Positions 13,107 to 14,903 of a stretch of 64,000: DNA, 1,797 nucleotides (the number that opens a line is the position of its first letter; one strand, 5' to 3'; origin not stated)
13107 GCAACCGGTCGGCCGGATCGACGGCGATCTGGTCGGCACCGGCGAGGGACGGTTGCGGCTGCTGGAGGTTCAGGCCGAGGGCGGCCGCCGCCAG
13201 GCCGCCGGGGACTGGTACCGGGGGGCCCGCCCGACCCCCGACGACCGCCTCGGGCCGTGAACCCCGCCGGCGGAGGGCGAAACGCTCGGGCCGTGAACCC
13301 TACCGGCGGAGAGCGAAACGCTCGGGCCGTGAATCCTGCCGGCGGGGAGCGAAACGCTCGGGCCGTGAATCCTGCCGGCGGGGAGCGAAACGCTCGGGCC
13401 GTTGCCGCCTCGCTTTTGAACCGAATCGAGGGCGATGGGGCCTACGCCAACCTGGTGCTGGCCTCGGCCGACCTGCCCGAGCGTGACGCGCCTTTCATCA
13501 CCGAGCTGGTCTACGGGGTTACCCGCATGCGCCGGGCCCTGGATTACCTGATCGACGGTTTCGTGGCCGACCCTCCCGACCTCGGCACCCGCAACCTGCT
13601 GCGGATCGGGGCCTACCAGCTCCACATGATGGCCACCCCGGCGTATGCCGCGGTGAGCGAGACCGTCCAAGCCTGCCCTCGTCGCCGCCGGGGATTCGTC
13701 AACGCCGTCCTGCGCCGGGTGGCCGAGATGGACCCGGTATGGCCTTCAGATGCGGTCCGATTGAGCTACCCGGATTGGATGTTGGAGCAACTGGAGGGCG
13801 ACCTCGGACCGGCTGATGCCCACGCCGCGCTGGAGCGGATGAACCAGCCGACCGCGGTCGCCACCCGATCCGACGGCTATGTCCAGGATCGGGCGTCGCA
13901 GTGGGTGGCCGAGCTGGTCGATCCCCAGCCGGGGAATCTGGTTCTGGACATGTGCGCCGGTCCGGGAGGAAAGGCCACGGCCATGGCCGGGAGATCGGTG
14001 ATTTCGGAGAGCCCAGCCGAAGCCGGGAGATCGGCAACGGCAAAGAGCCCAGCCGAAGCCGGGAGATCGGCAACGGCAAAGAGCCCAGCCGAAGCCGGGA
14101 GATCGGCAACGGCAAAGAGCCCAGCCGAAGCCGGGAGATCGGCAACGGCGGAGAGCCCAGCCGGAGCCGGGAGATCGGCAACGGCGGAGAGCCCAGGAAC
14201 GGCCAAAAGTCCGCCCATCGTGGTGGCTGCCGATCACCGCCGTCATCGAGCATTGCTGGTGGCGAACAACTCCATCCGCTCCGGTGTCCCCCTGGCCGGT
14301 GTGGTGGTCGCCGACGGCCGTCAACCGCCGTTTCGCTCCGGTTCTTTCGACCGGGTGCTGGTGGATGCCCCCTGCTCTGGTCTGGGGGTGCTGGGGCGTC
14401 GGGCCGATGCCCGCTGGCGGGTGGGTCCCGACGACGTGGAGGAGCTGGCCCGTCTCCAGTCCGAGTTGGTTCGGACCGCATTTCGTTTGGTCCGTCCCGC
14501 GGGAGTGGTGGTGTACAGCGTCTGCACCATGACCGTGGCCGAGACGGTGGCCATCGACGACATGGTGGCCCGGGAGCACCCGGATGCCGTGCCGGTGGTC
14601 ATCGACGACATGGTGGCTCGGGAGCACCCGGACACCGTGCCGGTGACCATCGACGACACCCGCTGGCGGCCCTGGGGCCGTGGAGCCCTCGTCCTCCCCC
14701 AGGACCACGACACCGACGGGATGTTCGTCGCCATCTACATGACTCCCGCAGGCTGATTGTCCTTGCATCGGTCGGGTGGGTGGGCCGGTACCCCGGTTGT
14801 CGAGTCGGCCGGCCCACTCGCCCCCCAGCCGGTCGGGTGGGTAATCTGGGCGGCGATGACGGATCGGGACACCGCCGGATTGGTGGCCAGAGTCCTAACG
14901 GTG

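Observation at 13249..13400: The fmt-stop/rsmB-start GTGA overlap is tandemly amplified four times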

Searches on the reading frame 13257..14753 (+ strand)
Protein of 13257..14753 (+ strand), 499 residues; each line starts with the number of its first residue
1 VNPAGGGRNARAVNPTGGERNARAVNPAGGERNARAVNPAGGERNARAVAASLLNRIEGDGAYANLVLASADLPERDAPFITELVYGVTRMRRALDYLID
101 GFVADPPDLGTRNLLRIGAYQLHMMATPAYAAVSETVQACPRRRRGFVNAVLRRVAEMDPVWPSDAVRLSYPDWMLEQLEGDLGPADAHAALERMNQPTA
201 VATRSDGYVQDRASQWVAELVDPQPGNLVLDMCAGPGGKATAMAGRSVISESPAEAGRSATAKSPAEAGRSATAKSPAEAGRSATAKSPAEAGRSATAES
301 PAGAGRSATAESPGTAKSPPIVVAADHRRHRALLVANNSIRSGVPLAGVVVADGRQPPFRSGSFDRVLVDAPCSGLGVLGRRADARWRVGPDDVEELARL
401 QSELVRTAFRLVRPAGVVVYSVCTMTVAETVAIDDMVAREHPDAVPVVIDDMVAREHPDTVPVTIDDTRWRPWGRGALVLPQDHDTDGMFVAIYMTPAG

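Call 7: search_protein_families(library=pfam, proteins=[window:13257-14753:+])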
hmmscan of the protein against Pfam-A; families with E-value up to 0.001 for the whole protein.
window:13257-14753:+ (499 aa): 2 families
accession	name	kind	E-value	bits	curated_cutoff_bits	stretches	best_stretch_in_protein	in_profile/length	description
PF01189.24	Methyltr_RsmB-F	-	1e-39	136.7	27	2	321-492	35-196/199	16S rRNA methyltransferase RsmB/F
PF01029.23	NusB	-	3e-22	79.9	23.1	1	44-156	1-132/133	NusB family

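Call 9: find_homologous_proteins(query=window:13257-14753:+, max_evalue=1e-20)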
Query window:13257-14753:+ (499 aa): 7272 proteins with E <= 1e-20 among 8000 candidates; the best 120 are listed.
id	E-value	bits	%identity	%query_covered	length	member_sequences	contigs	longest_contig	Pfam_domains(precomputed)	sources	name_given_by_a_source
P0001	0.0e+0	1092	100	100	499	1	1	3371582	PF01189.24,PF01029.24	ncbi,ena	-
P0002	1.7e-190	652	70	93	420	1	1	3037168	PF01189.24,PF01029.24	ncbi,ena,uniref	ncbi:transcription antitermination factor NusB [Candidatus Poriferisocius sp.]|uniref:transcription 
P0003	4.2e-181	621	85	40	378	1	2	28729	PF13649.13,PF01189.24,PF01029.24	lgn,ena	-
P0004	7.9e-177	607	85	40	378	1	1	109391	PF01189.24,PF01029.24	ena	-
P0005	1.7e-176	606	82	40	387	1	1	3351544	PF13649.13,PF01189.24,PF01029.24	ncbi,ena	-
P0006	1.8e-176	606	63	91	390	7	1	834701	PF01189.24,PF01029.24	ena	-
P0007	4.3e-176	605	62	92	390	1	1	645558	PF01189.24,PF01029.24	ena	-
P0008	7.9e-175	601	83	41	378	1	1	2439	PF01189.24,PF01029.24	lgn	-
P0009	1.2e-174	600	79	38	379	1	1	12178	PF13649.13,PF01189.24,PF01029.24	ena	-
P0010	5.2e-174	598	82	41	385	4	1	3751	PF01189.24,PF22458.2,PF01029.24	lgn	-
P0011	1.7e-173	596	82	40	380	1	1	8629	PF13649.13,PF01189.24,PF01029.24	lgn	-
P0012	4.6e-173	595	74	46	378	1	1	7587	PF01189.24,PF01029.24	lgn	-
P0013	5.8e-173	594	83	39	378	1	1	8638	PF01189.24,PF01029.24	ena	-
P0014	6.6e-173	594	80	41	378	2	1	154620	PF01189.24,PF01029.24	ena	-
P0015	9.6e-173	594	83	40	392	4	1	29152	PF01189.24,PF01029.24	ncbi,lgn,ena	-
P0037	5.2e-170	585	82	41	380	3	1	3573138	PF01189.24,PF01029.24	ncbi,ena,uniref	ncbi:transcription antitermination factor NusB [Candidatus Poriferisocius sp.]|uniref:transcription 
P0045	5.9e-169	581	78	41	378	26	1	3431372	PF01189.24,PF01029.24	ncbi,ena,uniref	ncbi:transcription antitermination factor NusB [Candidatus Poriferisocius sp.]|uniref:transcription 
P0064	1.0e-165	571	77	41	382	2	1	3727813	PF01189.24,PF01029.24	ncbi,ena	-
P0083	9.7e-139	482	67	40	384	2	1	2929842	PF13649.13,PF01189.24,PF01029.24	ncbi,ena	-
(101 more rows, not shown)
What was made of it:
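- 13257..13260 (+): GTGA no. 1: the real fmt stop (TGA 13258-13260) overlapping the ancestral-context rsmB start (GTG 13257). Most likely the main RsmB initiation site. The public gene call P0001 uses it. P0001 (499 aa) is the exact product from 13257 (call 9).
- The product is on a 3.37-Mb contig (call 9).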

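Call 11: find_encoding_contigs(protein=P0001, flank=3000, max_places=5)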
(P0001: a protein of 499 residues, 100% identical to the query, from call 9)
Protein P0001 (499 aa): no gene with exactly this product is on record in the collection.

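Call 12: find_encoding_contigs(protein=P0002, flank=3000, max_places=5)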
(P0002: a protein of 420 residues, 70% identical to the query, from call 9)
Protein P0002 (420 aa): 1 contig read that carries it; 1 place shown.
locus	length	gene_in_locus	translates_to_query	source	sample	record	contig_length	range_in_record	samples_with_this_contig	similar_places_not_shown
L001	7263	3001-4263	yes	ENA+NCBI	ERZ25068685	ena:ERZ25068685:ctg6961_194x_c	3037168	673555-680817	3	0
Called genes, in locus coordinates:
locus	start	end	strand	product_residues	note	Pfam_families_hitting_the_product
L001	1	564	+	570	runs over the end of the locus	PF17764:PriA_3primeBD (weak)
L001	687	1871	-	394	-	PF05175:MTS, PF13649:Methyltransf_25 (weak), PF13847:Methyltransf_31 (weak)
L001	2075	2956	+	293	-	PF00551:Formyl_trans_N, PF02911:Formyl_trans_C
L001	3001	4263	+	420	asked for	PF01029:NusB, PF01189:Methyltr_RsmB-F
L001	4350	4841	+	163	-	PF00994:MoCF_biosynth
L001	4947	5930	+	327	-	PF00383:dCMP_cyt_deam_1, PF14437:MafB19-deam (weak), PF01872:RibD_C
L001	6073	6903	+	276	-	PF01634:HisG, PF08029:HisG_C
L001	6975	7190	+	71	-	PF00313:CSD (weak)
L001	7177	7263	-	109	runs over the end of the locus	PF08899:DUF1844 (weak)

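Call 17: find_related_loci(query=A1, collection=genome_contigs, flank=2500)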
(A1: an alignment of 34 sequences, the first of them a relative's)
Query A1 (378 aa) in genome_contigs; peptide patterns used: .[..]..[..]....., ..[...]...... (x = any residue, [..] = any of these).
600 stretches matched a pattern (row limit reached: there are more); 572 encode a relative of the query (tblastn E <= 1e-3); the best 80 are kept; 80 distinct loci.
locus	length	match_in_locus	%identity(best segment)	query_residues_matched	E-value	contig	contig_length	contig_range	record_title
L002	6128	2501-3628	80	1-376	0e+0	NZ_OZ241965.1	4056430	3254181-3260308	MAG: Candidatus Poriferisocius sp. isolate b25f411a-8abc-437d-a916-241d4d5bb498 chromosome 1, complete sequence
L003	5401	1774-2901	80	1-376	0e+0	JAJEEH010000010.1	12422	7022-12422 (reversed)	MAG: Acidimicrobiia bacterium isolate p16x34bins.22 k141_765186, whole genome shotgun sequence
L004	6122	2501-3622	79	1-374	0e+0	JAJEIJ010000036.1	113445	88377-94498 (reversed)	MAG: Acidimicrobiia bacterium isolate p16x65bins.37 k141_832422, whole genome shotgun sequence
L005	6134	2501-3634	80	1-378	0e+0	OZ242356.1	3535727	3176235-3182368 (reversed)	MAG: Acidimicrobiales bacterium isolate 1ff3c0e0-a0fb-4382-b91d-522820076fd5 genome assembly, chromosome: 1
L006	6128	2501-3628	78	1-376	0e+0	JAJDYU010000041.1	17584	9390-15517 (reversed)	MAG: Acidimicrobiia bacterium isolate jk18x34bins.52 k141_63056, whole genome shotgun sequence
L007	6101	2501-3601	80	12-376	0e+0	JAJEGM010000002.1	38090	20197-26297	MAG: Acidimicrobiia bacterium isolate p16x57bins.12 k141_1050099, whole genome shotgun sequence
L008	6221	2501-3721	72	5-377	0e+0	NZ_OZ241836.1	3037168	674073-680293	MAG: Candidatus Poriferisocius sp. isolate 5d59ea5e-8437-4482-86ca-0ed14f63a534 chromosome 1, complete sequence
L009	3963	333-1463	79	1-377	0e+0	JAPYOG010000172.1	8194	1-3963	MAG: Candidatus Poriferisocius anaerobius isolate m_rhhh12 Seq172, whole genome shotgun sequence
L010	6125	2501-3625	79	1-375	0e+0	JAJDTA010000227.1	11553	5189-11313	MAG: Acidimicrobiia bacterium isolate jk18x11bins.4 k141_1146357, whole genome shotgun sequence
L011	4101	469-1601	75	1-378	1e-164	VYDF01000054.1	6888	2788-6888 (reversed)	MAG: Acidimicrobiia bacterium isolate SB0675_bin_33 NODE_4236_length_6888_cov_7.202400, whole genome shotgun sequence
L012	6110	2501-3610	61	6-370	2e-127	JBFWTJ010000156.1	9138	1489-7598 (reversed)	MAG: Acidimicrobiia bacterium isolate CA_2019_TPBF_44 NODE_30914_length_9138_cov_3.571191_TPBF, whole genome shotgun seq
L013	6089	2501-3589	59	12-374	1e-125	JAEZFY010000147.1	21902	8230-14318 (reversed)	MAG: Actinomycetes bacterium isolate OH_CBrB_70 k127_2392852, whole genome shotgun sequence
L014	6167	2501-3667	55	2-376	5e-125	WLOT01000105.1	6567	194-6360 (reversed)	MAG: Actinomycetota bacterium isolate UFOp-RH-23may17-659 RH-23may17-659-c105, whole genome shotgun sequence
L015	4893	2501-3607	57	12-375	2e-122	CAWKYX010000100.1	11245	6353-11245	MAG: Acidimicrobiia bacterium isolate CB4_SCM.92 genome assembly, contig: Ga0302127_10002435, whole genome shotgun seque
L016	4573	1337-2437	58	12-376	2e-122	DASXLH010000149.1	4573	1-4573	MAG TPA_asm: Acidimicrobiales bacterium isolate SMAG_U5297 k141_2920468, whole genome shotgun sequence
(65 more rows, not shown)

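Call 42: find_encoding_contigs(protein=P0002, flank=10000, max_places=1)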
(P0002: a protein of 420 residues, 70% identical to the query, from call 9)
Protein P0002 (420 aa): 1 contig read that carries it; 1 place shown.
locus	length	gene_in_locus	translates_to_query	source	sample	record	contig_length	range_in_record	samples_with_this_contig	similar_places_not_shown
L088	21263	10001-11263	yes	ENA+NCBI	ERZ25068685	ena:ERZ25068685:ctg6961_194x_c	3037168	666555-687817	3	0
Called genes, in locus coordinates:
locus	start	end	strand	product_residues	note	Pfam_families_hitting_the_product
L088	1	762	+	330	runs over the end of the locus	PF01180:DHO_dh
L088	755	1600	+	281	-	PF00215:OMPdecase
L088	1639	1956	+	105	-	PF22525:H2TH_5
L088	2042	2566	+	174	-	PF00625:Guanylate_kin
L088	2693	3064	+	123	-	PF01192:RNA_pol_Rpb6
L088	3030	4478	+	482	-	PF02441:Flavoprotein, PF04127:DFP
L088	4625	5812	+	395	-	PF00438:S-AdoMet_synt_N, PF02772:S-AdoMet_synt_M, PF02773:S-AdoMet_synt_C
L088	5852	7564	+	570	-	PF17764:PriA_3primeBD (weak)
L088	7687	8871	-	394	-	PF05175:MTS, PF13649:Methyltransf_25 (weak), PF13847:Methyltransf_31 (weak)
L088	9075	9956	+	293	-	PF00551:Formyl_trans_N, PF02911:Formyl_trans_C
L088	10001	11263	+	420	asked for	PF01029:NusB, PF01189:Methyltr_RsmB-F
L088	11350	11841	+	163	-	PF00994:MoCF_biosynth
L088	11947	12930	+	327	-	PF00383:dCMP_cyt_deam_1, PF14437:MafB19-deam (weak), PF01872:RibD_C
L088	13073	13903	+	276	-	PF01634:HisG, PF08029:HisG_C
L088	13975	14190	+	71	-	PF00313:CSD (weak)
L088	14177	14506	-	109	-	PF08899:DUF1844 (weak)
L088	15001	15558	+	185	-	PF05198:IF3_N, PF00707:IF3_C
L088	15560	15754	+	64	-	PF01632:Ribosomal_L35p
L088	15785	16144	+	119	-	PF00453:Ribosomal_L20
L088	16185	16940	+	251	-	PF22435:MRM3-like_sub_bind, PF00588:SpoU_methylase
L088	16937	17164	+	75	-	-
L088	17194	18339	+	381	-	-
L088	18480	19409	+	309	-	PF00478:IMPDH (faint), PF03060:NMO, PF01070:FMN_dh (weak)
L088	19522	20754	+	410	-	PF01769:MgtE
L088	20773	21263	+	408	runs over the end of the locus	PF01895:PhoU, PF02080:TrkA_C, PF01895:PhoU, PF02080:TrkA_C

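Call 43: find_encoding_contigs(protein=P0005, flank=10000, max_places=1)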
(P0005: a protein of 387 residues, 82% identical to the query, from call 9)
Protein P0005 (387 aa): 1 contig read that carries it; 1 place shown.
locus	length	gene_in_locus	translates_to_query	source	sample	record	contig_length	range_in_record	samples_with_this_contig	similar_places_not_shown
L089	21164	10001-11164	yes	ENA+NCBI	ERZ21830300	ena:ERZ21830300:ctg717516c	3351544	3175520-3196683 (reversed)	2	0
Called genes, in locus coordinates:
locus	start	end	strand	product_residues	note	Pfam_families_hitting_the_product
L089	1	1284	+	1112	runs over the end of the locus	PF25596:CPSase_L_D1, PF02786:CPSase_L_D2, PF07478:Dala_Dala_lig_C (faint), PF02787:CPSase_L_D3, PF25596:CPSase_L_D1, PF02222:ATP-grasp (weak), PF02786:CPSase_L_D2, PF02142:MGS, +2 more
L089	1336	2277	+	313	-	PF01180:DHO_dh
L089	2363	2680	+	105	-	PF22525:H2TH_5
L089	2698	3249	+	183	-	PF00625:Guanylate_kin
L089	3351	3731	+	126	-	PF01192:RNA_pol_Rpb6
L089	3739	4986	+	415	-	PF02441:Flavoprotein, PF04127:DFP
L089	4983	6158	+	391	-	PF00438:S-AdoMet_synt_N, PF02772:S-AdoMet_synt_M, PF02773:S-AdoMet_synt_C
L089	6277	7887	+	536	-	-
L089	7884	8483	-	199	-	PF05175:MTS, PF13649:Methyltransf_25 (weak)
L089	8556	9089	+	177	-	PF01327:Pep_deformylase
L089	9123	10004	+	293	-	PF00551:Formyl_trans_N, PF02911:Formyl_trans_C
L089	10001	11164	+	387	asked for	PF01029:NusB, PF13649:Methyltransf_25 (faint), PF01189:Methyltr_RsmB-F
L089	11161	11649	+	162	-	PF00994:MoCF_biosynth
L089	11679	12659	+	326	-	PF00383:dCMP_cyt_deam_1, PF01872:RibD_C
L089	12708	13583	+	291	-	PF01634:HisG, PF08029:HisG_C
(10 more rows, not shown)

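Call 44: find_encoding_contigs(protein=P0037, flank=10000, max_places=1)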
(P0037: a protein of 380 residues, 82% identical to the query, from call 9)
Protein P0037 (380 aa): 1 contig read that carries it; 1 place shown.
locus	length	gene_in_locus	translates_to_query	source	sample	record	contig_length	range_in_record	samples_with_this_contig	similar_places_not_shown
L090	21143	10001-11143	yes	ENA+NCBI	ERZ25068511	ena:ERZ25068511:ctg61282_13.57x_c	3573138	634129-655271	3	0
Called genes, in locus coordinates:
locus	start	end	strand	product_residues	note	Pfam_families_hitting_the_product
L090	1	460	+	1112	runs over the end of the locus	PF25596:CPSase_L_D1, PF02786:CPSase_L_D2, PF07478:Dala_Dala_lig_C (faint), PF02787:CPSase_L_D3, PF25596:CPSase_L_D1, PF02222:ATP-grasp (weak), PF02786:CPSase_L_D2, PF02142:MGS, +2 more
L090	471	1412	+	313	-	PF01180:DHO_dh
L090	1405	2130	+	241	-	PF00215:OMPdecase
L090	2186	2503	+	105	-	PF22525:H2TH_5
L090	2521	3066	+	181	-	PF00625:Guanylate_kin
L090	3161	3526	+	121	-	PF01192:RNA_pol_Rpb6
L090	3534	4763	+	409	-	PF02441:Flavoprotein, PF04127:DFP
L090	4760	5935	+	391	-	PF00438:S-AdoMet_synt_N, PF02772:S-AdoMet_synt_M, PF02773:S-AdoMet_synt_C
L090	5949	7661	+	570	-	PF17764:PriA_3primeBD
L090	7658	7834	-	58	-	-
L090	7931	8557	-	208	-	PF05175:MTS, PF13649:Methyltransf_25 (weak)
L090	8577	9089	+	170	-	PF01327:Pep_deformylase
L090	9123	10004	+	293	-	PF00551:Formyl_trans_N, PF02911:Formyl_trans_C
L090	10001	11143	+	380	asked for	PF01029:NusB, PF01189:Methyltr_RsmB-F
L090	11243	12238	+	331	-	PF00383:dCMP_cyt_deam_1, PF01872:RibD_C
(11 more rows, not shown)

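Call 45: find_encoding_contigs(protein=P0045, flank=10000, max_places=1)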
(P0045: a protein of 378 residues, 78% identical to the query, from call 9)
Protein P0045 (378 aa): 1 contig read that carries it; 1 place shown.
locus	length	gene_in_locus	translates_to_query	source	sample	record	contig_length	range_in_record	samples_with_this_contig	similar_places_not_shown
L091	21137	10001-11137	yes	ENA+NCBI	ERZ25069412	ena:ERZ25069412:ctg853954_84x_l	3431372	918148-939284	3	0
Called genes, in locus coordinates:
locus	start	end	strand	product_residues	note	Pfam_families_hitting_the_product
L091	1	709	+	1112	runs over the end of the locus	PF25596:CPSase_L_D1, PF01071:GARS_A (faint), PF02786:CPSase_L_D2, PF02787:CPSase_L_D3, PF25596:CPSase_L_D1, PF02222:ATP-grasp (weak), PF02786:CPSase_L_D2, PF02142:MGS, +3 more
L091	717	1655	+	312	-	PF01180:DHO_dh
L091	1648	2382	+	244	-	PF00215:OMPdecase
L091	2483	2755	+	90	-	PF22525:H2TH_5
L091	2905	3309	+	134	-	PF00625:Guanylate_kin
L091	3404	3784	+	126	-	PF01192:RNA_pol_Rpb6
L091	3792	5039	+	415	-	PF02441:Flavoprotein, PF04127:DFP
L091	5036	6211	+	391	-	PF00438:S-AdoMet_synt_N, PF02772:S-AdoMet_synt_M, PF02773:S-AdoMet_synt_C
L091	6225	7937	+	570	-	PF17764:PriA_3primeBD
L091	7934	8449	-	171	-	PF05175:MTS, PF13649:Methyltransf_25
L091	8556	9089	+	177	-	PF01327:Pep_deformylase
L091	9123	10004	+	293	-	PF00551:Formyl_trans_N, PF02911:Formyl_trans_C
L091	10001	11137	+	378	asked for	PF01029:NusB, PF01189:Methyltr_RsmB-F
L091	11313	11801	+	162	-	PF00994:MoCF_biosynth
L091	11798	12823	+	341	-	PF00383:dCMP_cyt_deam_1, PF14437:MafB19-deam (weak), PF01872:RibD_C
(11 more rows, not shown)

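Call 46: find_encoding_contigs(protein=P0064, flank=10000, max_places=1)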
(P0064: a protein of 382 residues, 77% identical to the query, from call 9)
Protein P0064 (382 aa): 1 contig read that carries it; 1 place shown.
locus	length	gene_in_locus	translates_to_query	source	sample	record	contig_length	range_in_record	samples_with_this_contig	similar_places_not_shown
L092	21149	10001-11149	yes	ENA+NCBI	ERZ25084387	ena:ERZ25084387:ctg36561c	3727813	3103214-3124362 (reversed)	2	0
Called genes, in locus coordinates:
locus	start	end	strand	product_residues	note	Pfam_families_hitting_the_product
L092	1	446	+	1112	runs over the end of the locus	PF25596:CPSase_L_D1, PF02786:CPSase_L_D2, PF07478:Dala_Dala_lig_C (faint), PF02787:CPSase_L_D3, PF25596:CPSase_L_D1, PF02222:ATP-grasp (weak), PF02786:CPSase_L_D2, PF02142:MGS, +2 more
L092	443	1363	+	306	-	PF01180:DHO_dh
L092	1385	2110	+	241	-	PF00215:OMPdecase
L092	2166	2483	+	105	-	PF22525:H2TH_5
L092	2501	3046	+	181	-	PF00625:Guanylate_kin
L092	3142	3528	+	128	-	PF01192:RNA_pol_Rpb6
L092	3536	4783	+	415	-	PF02441:Flavoprotein, PF04127:DFP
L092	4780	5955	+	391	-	PF00438:S-AdoMet_synt_N, PF02772:S-AdoMet_synt_M, PF02773:S-AdoMet_synt_C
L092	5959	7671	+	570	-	PF17764:PriA_3primeBD (weak)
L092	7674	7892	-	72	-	-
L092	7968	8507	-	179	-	PF05175:MTS, PF13847:Methyltransf_31 (faint), PF13649:Methyltransf_25 (weak)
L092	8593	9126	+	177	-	PF01327:Pep_deformylase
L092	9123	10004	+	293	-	PF00551:Formyl_trans_N, PF02911:Formyl_trans_C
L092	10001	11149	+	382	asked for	PF01029:NusB, PF01189:Methyltr_RsmB-F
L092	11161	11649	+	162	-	PF00994:MoCF_biosynth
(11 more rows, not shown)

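Call 47: find_encoding_contigs(protein=P0083, flank=10000, max_places=1)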
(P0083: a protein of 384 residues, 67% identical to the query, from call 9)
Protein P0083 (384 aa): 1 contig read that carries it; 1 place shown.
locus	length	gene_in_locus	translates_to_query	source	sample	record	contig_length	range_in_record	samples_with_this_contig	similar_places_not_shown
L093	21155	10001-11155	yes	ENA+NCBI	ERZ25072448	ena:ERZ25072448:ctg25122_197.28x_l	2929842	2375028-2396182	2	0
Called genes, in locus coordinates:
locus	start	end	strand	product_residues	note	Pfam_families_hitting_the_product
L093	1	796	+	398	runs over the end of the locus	PF13439:Glyco_transf_4, PF00534:Glycos_transf_1, PF13692:Glyco_trans_1_4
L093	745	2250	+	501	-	PF13439:Glyco_transf_4, PF13579:Glyco_trans_4_4, PF00534:Glycos_transf_1, PF13692:Glyco_trans_1_4, PF13524:Glyco_trans_1_2 (weak)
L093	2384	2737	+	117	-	PF01192:RNA_pol_Rpb6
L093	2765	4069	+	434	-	PF02441:Flavoprotein, PF04127:DFP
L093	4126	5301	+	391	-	PF00438:S-AdoMet_synt_N, PF02772:S-AdoMet_synt_M, PF02773:S-AdoMet_synt_C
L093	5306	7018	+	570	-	PF17764:PriA_3primeBD (weak)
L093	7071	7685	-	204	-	PF05175:MTS, PF13489:Methyltransf_23 (faint), PF13847:Methyltransf_31, PF08241:Methyltransf_11 (faint), PF08242:Methyltransf_12 (weak), PF13649:Methyltransf_25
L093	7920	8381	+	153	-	-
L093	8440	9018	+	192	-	PF01327:Pep_deformylase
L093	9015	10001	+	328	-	PF00551:Formyl_trans_N, PF02911:Formyl_trans_C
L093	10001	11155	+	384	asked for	PF01029:NusB, PF01189:Methyltr_RsmB-F, PF13649:Methyltransf_25 (faint)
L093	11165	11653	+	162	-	PF00994:MoCF_biosynth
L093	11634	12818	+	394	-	PF00383:dCMP_cyt_deam_1, PF14437:MafB19-deam (weak), PF01872:RibD_C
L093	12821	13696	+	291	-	PF01634:HisG, PF08029:HisG_C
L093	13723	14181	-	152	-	PF08899:DUF1844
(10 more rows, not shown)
